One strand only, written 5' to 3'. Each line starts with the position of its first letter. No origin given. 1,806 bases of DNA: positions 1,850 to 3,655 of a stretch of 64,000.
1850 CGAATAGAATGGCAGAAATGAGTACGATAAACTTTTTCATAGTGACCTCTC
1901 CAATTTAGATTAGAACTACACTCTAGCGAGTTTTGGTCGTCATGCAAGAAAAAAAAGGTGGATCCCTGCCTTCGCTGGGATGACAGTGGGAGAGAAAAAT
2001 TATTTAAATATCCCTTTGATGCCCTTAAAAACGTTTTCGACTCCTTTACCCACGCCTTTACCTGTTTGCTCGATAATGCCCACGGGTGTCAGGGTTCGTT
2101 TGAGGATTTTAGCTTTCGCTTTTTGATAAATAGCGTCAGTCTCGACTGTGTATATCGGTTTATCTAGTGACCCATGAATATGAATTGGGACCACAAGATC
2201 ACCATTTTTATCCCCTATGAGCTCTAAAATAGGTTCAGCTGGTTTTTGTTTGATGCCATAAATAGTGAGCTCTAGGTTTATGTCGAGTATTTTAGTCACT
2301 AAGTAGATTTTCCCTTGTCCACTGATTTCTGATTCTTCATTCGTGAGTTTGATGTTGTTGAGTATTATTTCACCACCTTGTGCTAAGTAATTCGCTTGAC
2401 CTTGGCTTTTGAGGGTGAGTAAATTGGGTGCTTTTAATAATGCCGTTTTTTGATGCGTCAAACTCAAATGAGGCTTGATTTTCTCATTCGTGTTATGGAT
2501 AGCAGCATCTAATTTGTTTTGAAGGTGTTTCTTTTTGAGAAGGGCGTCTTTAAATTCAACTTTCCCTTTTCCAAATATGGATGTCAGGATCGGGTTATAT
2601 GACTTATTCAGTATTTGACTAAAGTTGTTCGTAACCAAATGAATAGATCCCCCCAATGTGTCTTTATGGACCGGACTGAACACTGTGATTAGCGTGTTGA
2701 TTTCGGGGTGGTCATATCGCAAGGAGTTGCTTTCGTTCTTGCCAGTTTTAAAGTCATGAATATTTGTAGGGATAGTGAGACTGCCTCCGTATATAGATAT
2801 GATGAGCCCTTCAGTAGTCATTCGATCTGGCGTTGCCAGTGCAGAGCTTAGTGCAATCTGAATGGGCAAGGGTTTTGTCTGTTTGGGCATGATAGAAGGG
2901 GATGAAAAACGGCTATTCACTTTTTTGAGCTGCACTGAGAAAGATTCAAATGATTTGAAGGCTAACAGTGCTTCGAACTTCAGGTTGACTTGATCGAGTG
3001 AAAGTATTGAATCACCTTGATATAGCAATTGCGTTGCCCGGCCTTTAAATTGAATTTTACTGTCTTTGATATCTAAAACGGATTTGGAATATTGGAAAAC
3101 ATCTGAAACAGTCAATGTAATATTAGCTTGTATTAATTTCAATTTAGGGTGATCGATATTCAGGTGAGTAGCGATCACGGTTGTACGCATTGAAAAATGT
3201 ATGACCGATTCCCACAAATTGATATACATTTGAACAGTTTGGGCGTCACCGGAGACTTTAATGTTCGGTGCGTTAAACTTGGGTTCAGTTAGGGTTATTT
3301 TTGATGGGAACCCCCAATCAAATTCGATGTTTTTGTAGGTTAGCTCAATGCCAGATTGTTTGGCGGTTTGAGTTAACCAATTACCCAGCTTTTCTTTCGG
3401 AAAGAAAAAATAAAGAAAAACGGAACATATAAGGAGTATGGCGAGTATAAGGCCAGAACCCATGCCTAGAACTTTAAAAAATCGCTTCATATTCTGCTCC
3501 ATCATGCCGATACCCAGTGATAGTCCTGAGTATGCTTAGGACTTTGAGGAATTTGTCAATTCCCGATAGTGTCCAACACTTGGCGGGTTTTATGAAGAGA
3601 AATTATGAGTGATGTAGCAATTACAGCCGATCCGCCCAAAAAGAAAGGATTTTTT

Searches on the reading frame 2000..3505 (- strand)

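Call 27: search_protein_families(library=pfam, proteins=[window:2000-3505:-], max_evalue=0.00001)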
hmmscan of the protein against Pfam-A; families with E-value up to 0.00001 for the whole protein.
window:2000-3505:- (501 aa): 0 families

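Call 72: search_protein_families(library=ncbifam, proteins=[window:2000-3505:-], max_evalue=0.001)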
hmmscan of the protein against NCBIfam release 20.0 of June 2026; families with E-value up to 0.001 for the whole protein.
window:2000-3505:- (501 aa): 3 families
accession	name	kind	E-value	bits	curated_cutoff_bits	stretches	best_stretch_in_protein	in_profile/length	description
NF008091.0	PRK10833.1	equivalog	2.4e-08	32.9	412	1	233-472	376-595/618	outer membrane assembly protein AsmA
TIGR04411.1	T2SS_GspN_Lepto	equivalog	8.3e-05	22.2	50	0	18-75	7-62/280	type II secretion system protein GspN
NF041619.1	T2SS_N_SYNERG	exception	0.00021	21.2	140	1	18-148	7-134/194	type II secretion system protein GspN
